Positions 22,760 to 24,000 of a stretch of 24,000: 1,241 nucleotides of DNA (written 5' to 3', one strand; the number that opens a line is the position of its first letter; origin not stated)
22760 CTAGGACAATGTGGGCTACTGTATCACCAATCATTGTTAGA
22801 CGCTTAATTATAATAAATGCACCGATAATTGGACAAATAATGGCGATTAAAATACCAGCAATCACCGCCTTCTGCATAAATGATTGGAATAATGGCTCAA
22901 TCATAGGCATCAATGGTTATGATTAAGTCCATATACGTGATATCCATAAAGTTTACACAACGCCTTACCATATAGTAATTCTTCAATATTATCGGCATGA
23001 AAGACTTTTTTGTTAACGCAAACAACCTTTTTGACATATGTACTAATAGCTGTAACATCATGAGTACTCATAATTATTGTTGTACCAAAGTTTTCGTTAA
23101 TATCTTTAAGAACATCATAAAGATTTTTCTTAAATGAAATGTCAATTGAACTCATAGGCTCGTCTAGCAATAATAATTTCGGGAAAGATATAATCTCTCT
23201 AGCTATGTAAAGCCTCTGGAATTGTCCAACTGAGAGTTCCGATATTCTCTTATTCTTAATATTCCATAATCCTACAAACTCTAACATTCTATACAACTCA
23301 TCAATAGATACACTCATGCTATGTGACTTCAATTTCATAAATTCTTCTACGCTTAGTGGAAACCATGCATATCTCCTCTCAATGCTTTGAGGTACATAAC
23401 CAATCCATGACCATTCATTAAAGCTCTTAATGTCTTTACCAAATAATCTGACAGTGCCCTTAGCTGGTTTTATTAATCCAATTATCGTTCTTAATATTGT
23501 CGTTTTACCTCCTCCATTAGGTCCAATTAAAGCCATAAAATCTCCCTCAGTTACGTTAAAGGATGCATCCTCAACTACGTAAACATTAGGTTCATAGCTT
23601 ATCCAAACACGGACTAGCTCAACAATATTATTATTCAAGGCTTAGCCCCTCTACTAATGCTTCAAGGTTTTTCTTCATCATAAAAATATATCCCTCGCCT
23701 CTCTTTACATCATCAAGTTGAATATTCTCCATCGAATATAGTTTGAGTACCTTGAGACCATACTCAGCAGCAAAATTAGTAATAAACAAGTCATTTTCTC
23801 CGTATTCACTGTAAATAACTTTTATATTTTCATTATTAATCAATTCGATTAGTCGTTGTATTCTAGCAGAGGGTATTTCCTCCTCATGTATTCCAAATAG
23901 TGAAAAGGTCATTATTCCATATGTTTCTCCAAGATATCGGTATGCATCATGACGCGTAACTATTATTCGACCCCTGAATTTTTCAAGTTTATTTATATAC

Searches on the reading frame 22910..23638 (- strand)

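Call 54: search_protein_families(library=pfam, proteins=[window:22910-23638:-], max_evalue=0.001)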
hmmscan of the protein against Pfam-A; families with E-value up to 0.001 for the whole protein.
window:22910-23638:- (242 aa): 3 families
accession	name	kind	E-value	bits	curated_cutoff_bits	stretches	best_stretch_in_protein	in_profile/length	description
PF00005.33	ABC_tran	-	1.7e-26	93.9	25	1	23-162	2-136/137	ABC transporter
PF13304.12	AAA_21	-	3.3e-11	44.2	27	2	152-196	255-301/304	AAA domain, putative AbiEii toxin, Type IV TA system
PF13175.12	AAA_15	-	4.9e-05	23.6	32.1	0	28-59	20-50/374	AAA ATPase domain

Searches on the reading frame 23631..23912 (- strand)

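Call 54: search_protein_families(library=pfam, proteins=[window:23631-23912:-], max_evalue=0.001)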
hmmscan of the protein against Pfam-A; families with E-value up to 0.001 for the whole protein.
window:23631-23912:- (93 aa): 1 family
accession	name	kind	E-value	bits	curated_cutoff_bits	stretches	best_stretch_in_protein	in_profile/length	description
PF01297.22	ZnuA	-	2.3e-11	44.1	29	1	10-89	189-263/263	Zinc-uptake complex component A periplasmic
